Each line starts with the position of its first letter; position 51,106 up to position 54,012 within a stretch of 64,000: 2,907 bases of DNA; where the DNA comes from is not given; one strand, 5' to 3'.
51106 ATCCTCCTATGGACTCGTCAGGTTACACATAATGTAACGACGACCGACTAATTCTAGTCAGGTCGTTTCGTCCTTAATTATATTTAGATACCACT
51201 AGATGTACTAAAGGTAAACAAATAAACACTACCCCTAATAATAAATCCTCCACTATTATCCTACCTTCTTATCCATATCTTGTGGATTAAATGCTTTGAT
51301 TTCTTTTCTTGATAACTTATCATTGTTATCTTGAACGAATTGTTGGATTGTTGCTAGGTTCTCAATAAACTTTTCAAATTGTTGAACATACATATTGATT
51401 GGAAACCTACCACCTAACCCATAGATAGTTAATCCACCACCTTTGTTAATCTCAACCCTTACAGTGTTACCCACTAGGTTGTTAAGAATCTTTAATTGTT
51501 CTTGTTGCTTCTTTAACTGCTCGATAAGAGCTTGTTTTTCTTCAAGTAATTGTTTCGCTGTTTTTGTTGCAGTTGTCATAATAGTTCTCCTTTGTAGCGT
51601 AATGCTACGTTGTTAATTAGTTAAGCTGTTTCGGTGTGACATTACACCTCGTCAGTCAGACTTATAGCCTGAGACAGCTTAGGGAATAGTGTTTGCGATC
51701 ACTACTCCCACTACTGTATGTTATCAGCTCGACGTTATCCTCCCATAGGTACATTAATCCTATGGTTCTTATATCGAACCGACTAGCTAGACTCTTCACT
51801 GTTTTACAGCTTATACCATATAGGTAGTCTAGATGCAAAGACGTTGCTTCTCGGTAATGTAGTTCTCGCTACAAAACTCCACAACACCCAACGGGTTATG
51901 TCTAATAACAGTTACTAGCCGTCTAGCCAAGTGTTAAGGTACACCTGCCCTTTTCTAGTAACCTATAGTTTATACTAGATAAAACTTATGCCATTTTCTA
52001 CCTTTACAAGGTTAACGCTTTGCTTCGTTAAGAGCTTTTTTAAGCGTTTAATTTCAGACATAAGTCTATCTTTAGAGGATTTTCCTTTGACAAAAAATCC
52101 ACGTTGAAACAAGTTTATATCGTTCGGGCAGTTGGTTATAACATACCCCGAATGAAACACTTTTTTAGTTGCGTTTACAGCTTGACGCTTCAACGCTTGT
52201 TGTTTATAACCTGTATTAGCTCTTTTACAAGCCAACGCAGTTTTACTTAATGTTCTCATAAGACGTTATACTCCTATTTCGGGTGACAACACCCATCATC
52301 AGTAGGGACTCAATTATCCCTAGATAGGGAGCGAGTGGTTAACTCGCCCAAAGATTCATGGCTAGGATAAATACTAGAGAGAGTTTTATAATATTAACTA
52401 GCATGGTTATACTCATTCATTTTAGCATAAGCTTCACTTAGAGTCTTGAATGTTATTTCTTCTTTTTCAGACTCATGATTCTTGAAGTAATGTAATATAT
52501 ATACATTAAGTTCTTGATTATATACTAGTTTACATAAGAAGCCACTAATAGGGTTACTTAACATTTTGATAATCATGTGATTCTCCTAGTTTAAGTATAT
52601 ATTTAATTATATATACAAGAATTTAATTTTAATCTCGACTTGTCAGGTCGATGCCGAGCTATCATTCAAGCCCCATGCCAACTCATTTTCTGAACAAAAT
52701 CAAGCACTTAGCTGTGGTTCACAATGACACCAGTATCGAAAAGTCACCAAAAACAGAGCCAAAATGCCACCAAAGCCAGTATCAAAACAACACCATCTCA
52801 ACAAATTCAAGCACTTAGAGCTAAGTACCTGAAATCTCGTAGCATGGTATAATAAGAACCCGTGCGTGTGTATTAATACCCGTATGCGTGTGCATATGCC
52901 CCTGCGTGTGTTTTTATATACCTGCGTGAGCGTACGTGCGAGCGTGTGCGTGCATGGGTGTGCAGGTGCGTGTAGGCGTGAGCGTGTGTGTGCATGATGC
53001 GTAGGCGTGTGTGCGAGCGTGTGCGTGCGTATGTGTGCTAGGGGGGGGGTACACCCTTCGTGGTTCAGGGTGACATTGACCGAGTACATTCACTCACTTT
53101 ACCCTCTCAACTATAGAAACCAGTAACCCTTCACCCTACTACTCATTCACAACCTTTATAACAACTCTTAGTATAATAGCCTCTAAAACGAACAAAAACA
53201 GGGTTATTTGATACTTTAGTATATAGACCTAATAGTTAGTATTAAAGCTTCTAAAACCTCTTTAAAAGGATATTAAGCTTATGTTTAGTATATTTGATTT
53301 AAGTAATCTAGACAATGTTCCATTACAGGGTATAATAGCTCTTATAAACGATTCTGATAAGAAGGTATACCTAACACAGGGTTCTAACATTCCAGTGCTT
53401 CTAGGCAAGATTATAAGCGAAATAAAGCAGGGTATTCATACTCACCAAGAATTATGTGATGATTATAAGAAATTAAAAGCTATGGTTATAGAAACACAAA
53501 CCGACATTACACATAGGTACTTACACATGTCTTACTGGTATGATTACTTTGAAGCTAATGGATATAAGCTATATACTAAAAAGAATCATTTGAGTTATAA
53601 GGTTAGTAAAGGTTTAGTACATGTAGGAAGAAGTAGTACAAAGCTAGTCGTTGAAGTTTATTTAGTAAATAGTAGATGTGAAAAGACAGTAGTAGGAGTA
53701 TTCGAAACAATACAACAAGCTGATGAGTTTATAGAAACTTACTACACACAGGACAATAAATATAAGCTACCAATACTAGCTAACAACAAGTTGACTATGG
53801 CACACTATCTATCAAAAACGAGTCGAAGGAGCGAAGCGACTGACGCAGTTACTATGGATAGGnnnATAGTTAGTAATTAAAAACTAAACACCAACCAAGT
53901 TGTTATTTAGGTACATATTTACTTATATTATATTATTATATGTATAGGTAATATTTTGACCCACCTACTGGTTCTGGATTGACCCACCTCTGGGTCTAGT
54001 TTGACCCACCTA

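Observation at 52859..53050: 190-nt GC-rich alternating purine-pyrimidine tract ending in G9 at the divergence point of the two transcription blocks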

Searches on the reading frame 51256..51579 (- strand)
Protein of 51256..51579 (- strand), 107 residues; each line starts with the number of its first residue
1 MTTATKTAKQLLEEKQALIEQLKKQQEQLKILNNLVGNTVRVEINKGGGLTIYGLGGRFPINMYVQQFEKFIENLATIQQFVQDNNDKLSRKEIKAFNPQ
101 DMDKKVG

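Call 26: search_protein_families(library=pfam, proteins=[window:51256-51579:-], max_evalue=0.1)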
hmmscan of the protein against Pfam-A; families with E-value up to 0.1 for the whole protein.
window:51256-51579:- (107 aa): 3 families
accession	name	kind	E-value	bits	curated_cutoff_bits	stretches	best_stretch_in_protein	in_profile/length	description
PF23349.2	BBS7_hp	-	0.039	14.6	27.8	0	5-36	45-76/114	BBS7 hairpin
PF11679.13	DUF3275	-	0.083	13.1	25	0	64-103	60-99/201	Protein of unknown function (DUF3275)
PF11680.14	DUF3276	-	0.091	13.3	23.1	1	61-102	60-103/131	Protein of unknown function (DUF3276)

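Call 102: search_protein_families(library=phrogs, proteins=[window:51256-51579:-], max_evalue=0.01)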
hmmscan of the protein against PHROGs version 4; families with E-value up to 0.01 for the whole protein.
window:51256-51579:- (107 aa): 1 family
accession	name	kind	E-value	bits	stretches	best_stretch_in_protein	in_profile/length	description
phrog_4322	-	head and packaging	0.0085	17.2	0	3-48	31-76/82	virion structural protein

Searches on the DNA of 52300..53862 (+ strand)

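Call 3: search_dna_similar(query=window:52300-53700:+, collection=phages, mode=near, max_rows=30)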
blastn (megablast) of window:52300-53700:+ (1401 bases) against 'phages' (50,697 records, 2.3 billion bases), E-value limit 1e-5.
No match.

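Call 8: search_dna_similar(query=window:52300-53700:+, collection=phages, mode=distant, max_rows=20)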
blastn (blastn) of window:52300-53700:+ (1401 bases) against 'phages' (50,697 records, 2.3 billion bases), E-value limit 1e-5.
No match.

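Call 50: search_rna_families(sources=[L025, L024, L013, L014, L011, L003, L001], threshold=gathering)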
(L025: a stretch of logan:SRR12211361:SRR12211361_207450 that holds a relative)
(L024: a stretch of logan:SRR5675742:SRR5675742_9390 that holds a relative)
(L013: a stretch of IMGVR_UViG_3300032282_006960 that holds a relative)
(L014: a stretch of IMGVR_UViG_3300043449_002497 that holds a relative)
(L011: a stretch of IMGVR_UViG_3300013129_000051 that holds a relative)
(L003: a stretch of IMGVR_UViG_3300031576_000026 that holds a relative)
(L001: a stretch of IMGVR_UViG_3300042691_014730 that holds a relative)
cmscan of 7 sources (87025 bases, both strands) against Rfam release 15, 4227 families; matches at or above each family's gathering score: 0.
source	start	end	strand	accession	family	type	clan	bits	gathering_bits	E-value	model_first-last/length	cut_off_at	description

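Call 52: search_rna_families(source=L025, start=2600, end=4100, threshold=evalue, max_evalue=1)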
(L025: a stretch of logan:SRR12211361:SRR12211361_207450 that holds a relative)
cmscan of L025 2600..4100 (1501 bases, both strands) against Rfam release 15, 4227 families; matches with E-value up to 1: 0.
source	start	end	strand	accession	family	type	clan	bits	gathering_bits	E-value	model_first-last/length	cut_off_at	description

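Call 53: search_rna_families(source=window, start=52300, end=53400, threshold=evalue, max_evalue=1)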
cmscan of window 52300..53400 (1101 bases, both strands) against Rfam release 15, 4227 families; matches with E-value up to 1: 1.
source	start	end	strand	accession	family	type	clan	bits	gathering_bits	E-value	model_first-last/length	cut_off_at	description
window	52880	52958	+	RF04217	mir-297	Gene; miRNA;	-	22.6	90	0.35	1-71/71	no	mir-297 microRNA precursor family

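Call 81: search_dna_similar(query=L025:3540-4010:+, collection=phages, mode=distant, max_evalue=0.01, max_rows=20)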
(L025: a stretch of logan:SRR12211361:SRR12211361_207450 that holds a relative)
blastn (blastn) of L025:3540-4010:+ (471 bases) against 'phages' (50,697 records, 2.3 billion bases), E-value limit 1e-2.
No match.

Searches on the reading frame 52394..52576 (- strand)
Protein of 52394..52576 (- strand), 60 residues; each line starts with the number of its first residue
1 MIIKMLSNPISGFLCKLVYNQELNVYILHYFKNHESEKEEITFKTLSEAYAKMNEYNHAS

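Call 26: search_protein_families(library=pfam, proteins=[window:52394-52576:-], max_evalue=0.1)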
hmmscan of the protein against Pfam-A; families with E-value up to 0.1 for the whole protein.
window:52394-52576:- (60 aa): 2 families
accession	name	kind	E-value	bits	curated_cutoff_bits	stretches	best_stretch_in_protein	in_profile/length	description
PF13220.11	DUF4028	-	0.00093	19.4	25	1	2-48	2-46/65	Protein of unknown function (DUF4028)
PF22960.2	UBR1-like_wing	-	0.035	14.7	27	1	15-49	58-92/100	E3 ubiquitin-protein ligase UBR1-like, winged-helix domain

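Call 66: find_encoding_contigs(protein=window:52394-52576:-, flank=3000, max_places=10)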
Protein window:52394-52576:- (60 aa): 14 contigs read that carry it; 8 places shown.
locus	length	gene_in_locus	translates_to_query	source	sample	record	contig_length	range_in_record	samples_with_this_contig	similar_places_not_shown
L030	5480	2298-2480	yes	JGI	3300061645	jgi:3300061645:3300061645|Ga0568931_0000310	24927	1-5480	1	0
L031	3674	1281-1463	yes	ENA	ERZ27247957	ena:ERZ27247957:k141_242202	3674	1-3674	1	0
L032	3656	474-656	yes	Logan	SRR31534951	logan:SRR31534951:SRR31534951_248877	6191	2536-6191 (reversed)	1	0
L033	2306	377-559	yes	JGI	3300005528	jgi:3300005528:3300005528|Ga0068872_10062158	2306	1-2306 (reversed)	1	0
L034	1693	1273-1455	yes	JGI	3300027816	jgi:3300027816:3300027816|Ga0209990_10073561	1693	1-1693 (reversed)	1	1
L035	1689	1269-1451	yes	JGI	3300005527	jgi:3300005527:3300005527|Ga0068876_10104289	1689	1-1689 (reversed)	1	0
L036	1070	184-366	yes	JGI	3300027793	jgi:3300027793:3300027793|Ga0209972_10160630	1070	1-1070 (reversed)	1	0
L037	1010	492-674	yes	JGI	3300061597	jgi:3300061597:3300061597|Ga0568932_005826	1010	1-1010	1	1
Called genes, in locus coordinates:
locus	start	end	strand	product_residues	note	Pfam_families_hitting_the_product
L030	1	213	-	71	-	?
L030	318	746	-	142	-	-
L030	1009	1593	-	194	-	-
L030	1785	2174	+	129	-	-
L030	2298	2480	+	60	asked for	-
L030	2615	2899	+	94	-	-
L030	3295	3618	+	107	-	-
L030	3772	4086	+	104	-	-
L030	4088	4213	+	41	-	-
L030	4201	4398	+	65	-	-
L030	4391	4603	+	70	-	-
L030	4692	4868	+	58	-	-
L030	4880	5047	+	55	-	-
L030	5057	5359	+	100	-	-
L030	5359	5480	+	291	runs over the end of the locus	PF01068:DNA_ligase_A_M, PF14743:DNA_ligase_OB_2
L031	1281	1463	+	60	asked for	-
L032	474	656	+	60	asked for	-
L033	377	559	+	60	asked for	-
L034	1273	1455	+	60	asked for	-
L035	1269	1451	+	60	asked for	-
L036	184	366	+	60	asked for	-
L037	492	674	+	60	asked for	-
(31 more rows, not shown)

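Call 102: search_protein_families(library=phrogs, proteins=[window:52394-52576:-], max_evalue=0.01)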
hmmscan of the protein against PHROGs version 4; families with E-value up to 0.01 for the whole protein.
window:52394-52576:- (60 aa): 0 families
